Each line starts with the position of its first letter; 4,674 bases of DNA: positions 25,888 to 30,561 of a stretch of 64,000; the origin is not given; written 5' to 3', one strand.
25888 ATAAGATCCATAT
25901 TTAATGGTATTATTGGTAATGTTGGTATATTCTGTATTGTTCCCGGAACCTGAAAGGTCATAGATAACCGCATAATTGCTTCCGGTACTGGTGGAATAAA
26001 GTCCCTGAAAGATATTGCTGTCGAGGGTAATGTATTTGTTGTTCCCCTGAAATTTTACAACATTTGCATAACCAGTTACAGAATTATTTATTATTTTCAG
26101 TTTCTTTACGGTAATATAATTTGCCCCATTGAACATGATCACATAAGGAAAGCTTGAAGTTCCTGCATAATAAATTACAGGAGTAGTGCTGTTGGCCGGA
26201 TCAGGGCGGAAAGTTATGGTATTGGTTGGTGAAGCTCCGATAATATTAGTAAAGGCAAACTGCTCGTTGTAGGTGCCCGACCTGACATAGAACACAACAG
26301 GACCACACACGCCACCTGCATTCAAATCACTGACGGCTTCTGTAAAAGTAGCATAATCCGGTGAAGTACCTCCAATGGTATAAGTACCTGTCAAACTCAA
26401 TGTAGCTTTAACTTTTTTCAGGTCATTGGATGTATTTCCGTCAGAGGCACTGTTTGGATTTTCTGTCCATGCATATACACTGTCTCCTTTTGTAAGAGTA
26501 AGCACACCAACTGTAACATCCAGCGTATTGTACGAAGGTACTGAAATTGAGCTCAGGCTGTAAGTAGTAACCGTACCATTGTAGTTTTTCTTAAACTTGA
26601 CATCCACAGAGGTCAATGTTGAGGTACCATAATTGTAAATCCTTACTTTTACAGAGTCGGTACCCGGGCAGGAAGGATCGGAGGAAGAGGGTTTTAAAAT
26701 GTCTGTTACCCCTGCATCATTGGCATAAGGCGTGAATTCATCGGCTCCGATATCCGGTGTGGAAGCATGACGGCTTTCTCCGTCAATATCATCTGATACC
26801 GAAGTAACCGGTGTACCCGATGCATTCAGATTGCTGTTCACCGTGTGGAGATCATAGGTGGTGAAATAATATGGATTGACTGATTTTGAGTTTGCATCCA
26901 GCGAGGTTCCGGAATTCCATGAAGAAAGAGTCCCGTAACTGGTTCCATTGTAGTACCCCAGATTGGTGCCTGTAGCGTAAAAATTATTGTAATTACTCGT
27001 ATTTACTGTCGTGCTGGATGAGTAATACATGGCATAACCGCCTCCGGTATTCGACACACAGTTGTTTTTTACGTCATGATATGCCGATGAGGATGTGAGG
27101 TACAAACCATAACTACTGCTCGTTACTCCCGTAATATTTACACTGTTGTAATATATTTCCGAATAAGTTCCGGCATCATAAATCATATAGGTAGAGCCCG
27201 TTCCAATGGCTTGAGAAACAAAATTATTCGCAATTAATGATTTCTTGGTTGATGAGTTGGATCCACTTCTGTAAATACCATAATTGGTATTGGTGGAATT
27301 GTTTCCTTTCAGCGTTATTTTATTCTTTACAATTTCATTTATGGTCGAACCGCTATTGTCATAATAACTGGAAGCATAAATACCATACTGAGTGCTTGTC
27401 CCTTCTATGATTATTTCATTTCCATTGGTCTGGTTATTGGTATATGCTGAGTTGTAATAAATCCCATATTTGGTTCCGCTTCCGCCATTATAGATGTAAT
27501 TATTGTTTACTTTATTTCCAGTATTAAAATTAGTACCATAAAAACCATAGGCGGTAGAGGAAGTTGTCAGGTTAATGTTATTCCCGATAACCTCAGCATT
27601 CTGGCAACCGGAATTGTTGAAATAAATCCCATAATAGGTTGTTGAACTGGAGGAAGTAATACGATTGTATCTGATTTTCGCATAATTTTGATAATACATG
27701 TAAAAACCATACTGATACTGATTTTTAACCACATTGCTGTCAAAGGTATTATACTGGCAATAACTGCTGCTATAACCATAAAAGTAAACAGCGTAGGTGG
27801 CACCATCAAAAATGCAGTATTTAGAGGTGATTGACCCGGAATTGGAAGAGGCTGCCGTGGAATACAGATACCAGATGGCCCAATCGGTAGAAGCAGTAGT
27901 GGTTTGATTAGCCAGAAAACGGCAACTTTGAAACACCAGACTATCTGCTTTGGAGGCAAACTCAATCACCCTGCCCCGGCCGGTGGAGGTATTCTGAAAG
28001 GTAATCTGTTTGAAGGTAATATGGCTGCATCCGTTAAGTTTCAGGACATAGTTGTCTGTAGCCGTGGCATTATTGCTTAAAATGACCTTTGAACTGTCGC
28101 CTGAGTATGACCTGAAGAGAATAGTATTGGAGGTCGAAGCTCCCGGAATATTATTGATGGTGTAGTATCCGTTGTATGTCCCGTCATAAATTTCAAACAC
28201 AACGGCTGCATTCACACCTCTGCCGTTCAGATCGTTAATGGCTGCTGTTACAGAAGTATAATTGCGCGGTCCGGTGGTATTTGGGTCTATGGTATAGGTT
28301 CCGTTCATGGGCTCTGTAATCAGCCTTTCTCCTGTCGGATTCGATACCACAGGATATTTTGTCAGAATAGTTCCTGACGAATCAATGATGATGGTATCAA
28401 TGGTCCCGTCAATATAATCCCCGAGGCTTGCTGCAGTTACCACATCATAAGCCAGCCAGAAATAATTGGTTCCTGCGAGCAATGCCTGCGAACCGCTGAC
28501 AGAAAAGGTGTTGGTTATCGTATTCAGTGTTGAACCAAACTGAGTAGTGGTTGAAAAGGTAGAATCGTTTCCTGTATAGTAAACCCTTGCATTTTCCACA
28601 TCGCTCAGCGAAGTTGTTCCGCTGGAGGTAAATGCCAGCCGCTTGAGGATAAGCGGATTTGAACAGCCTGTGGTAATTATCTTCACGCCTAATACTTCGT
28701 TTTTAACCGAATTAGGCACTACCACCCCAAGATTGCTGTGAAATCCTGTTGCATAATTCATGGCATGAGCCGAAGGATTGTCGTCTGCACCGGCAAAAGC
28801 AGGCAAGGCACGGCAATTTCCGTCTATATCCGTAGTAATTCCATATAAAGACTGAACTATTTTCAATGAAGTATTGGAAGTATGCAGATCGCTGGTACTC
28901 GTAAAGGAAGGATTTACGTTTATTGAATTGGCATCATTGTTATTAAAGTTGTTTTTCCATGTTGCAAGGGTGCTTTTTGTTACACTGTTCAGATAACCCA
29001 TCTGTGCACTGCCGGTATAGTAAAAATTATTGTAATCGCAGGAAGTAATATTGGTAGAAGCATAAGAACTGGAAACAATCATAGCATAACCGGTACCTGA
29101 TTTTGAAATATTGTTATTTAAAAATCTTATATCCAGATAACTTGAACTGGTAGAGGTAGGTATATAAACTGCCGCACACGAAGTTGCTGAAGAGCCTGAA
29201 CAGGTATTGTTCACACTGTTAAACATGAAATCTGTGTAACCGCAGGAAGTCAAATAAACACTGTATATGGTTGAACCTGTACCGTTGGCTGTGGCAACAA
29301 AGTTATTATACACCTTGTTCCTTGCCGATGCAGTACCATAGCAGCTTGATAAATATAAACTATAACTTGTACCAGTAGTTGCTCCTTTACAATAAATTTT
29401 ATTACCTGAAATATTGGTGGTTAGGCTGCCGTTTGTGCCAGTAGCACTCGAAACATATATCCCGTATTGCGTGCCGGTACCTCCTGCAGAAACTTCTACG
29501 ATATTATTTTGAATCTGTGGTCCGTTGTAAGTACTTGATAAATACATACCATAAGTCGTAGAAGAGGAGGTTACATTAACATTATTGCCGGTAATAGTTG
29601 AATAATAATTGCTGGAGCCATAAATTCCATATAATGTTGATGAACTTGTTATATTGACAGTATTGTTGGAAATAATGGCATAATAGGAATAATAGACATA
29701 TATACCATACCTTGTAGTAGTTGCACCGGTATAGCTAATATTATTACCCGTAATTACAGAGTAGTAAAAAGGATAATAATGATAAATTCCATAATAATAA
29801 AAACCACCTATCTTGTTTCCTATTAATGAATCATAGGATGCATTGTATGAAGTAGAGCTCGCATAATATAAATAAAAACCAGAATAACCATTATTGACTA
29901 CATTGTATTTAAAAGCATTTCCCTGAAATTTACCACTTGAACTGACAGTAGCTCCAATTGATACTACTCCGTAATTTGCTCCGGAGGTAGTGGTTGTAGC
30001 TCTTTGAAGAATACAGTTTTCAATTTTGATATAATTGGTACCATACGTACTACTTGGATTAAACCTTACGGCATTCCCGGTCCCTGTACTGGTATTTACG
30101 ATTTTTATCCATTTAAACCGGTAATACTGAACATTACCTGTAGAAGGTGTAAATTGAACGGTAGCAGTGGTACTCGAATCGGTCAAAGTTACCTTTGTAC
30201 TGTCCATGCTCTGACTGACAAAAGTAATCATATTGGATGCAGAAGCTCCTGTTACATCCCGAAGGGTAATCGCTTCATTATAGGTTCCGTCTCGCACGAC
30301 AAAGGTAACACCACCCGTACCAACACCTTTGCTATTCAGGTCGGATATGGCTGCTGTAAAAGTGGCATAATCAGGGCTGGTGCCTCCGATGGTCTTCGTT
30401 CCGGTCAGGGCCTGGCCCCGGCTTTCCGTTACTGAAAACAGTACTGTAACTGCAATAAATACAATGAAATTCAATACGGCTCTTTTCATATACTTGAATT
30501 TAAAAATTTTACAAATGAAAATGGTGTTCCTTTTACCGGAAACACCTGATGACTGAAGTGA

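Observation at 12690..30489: Unannotated ~600-aa supermodule repeated nine times in the N-terminal 5900 residues of the 9405-aa protein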

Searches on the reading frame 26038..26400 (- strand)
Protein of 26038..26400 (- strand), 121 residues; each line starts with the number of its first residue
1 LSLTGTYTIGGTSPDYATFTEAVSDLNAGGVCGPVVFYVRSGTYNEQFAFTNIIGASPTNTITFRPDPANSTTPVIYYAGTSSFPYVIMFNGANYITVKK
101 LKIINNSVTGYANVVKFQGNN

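Call 57: search_protein_families(library=pfam, proteins=[window:26038-26400:-], max_evalue=1)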
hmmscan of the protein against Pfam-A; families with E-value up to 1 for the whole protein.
seq(121 aa): 0 families

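Call 91: search_solved_structures(query=A7, max_evalue=10, show_alignments=4)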
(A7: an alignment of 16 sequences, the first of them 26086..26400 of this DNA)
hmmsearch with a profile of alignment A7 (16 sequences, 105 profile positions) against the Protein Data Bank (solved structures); distinct sequences matched with E-value up to 10: 9.
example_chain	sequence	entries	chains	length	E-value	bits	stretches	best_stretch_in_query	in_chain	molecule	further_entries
4mkm_A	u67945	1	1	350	0.0041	20.3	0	38-90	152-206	Putative surface anchored protein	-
2bdq_A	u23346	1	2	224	0.054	16.7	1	2-43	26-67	copper homeostasis protein CutC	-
4pmh_A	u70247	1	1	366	0.074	16.3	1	8-53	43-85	Pectinesterase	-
5c1c_A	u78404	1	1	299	0.075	16.3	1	4-52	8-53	Pectinesterase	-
5c1e_A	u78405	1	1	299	0.084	16.1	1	4-52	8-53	Pectinesterase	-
2eqn_A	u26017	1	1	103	0.75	13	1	58-104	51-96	Hypothetical protein LOC92345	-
2nsp_A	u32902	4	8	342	0.94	12.7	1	13-52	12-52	Pectinesterase A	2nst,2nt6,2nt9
2ntb_A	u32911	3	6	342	0.95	12.7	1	13-52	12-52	Pectinesterase A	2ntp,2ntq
1qjv_A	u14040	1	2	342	0.95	12.7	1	13-52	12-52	PECTIN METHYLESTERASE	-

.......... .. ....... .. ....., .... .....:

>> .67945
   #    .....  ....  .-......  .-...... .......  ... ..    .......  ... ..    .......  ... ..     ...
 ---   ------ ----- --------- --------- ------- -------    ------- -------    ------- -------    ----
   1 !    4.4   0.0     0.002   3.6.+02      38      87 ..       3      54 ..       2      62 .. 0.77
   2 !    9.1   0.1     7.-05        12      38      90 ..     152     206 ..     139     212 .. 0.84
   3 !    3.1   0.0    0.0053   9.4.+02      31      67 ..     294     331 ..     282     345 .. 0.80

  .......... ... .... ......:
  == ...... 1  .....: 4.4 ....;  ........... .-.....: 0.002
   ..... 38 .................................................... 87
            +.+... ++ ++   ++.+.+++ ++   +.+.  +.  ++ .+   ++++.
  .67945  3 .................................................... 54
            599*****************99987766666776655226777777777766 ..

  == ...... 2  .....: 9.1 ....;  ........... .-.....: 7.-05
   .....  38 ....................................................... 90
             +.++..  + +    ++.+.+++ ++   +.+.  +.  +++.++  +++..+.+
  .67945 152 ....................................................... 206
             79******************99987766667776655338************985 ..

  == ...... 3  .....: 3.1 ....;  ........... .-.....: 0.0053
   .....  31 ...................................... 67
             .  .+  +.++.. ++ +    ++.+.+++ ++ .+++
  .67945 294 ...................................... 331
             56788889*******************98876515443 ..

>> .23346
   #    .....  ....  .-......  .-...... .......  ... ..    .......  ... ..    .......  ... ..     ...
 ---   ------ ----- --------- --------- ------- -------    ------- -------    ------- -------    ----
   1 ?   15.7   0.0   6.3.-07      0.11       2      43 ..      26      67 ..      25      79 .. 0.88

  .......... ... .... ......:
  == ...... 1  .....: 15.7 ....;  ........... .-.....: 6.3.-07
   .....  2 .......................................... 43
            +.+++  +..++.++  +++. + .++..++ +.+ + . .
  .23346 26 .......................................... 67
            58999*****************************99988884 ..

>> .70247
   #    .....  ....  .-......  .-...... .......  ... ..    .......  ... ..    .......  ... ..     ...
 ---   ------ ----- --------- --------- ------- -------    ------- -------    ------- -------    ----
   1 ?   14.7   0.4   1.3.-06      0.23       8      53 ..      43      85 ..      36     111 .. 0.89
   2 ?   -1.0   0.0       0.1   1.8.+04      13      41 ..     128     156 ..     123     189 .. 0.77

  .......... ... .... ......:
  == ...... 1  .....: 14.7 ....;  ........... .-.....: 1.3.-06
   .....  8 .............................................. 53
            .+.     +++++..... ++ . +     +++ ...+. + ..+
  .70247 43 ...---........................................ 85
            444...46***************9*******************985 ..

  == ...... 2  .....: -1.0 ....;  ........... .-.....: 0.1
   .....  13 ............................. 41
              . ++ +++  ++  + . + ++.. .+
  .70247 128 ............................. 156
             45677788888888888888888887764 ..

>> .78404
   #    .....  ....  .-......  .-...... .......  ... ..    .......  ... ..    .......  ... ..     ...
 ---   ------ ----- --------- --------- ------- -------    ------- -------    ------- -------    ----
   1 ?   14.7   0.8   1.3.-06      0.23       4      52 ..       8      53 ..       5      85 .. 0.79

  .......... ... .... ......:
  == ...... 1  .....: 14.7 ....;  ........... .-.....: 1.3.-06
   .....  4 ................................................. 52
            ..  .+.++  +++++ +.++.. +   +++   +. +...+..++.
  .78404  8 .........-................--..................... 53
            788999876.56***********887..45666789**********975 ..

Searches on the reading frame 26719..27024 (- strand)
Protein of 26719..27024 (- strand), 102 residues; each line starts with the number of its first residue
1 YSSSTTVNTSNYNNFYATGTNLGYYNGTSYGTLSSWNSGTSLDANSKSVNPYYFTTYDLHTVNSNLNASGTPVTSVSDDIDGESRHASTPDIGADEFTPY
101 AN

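Call 34: search_protein_families(library=ncbifam, proteins=[window:26719-27024:-], max_evalue=10)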
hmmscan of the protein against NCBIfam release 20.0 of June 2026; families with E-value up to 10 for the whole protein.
seq(102 aa): 1 family
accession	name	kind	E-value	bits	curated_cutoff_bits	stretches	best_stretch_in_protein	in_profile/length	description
NF041518.1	choice_anch_Q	domain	0.077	13.3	25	1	69-97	28-57/58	choice-of-anchor Q domain-containing protein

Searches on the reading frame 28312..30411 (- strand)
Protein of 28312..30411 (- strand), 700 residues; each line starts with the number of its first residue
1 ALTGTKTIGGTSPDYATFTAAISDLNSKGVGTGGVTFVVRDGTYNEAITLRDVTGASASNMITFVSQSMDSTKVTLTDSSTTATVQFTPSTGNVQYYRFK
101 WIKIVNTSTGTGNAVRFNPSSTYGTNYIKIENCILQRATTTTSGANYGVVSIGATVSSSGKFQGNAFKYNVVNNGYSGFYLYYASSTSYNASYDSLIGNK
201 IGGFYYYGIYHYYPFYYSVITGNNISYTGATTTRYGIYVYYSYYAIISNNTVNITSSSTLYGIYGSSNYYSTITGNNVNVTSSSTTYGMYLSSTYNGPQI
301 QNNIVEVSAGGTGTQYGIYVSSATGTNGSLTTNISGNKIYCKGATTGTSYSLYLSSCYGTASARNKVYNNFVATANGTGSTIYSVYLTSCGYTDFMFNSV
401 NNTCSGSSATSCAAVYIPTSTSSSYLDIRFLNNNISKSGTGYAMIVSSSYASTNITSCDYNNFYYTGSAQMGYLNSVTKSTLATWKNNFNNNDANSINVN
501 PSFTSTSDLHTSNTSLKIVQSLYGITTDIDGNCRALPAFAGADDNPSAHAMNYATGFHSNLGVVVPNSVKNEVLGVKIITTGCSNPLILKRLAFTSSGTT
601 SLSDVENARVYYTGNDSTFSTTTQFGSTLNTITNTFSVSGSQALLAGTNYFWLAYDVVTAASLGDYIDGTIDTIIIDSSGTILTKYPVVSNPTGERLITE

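Call 8: search_protein_families(library=pfam, proteins=[window:28312-30411:-], max_evalue=0.1)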
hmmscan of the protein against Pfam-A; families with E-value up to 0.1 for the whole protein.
window:28312-30411:- (700 aa): 1 family
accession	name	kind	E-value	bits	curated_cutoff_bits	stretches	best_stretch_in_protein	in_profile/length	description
PF14873.11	BNR_assoc_N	-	5.5e-15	55.8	25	1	567-677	16-150/153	N-terminal domain of BNR-repeat neuraminidase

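Call 9: search_protein_families(library=ncbifam, proteins=[window:28312-30411:-], max_evalue=0.1)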
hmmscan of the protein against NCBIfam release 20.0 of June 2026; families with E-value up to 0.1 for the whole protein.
window:28312-30411:- (700 aa): 0 families

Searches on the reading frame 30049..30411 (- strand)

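Call 57: search_protein_families(library=pfam, proteins=[window:30049-30411:-], max_evalue=1)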
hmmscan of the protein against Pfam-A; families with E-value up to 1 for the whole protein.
seq(121 aa): 4 families
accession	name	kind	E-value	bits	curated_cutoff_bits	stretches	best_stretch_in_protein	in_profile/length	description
PF09136.16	Glucodextran_B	-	0.036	14.4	27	1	16-79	19-78/83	Glucodextranase, domain B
PF20944.2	StcE_b-sandwich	-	0.055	14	27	1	36-100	5-65/75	Metalloprotease StcE, beta-sandwich domain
PF04098.21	Rad52_Rad22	-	0.13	12.6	20.3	1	36-108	80-147/153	Rad52/22 family double-strand break repair protein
PF01758.21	SBF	-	0.32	11.1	24.3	1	54-93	73-112/191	Sodium Bile acid symporter family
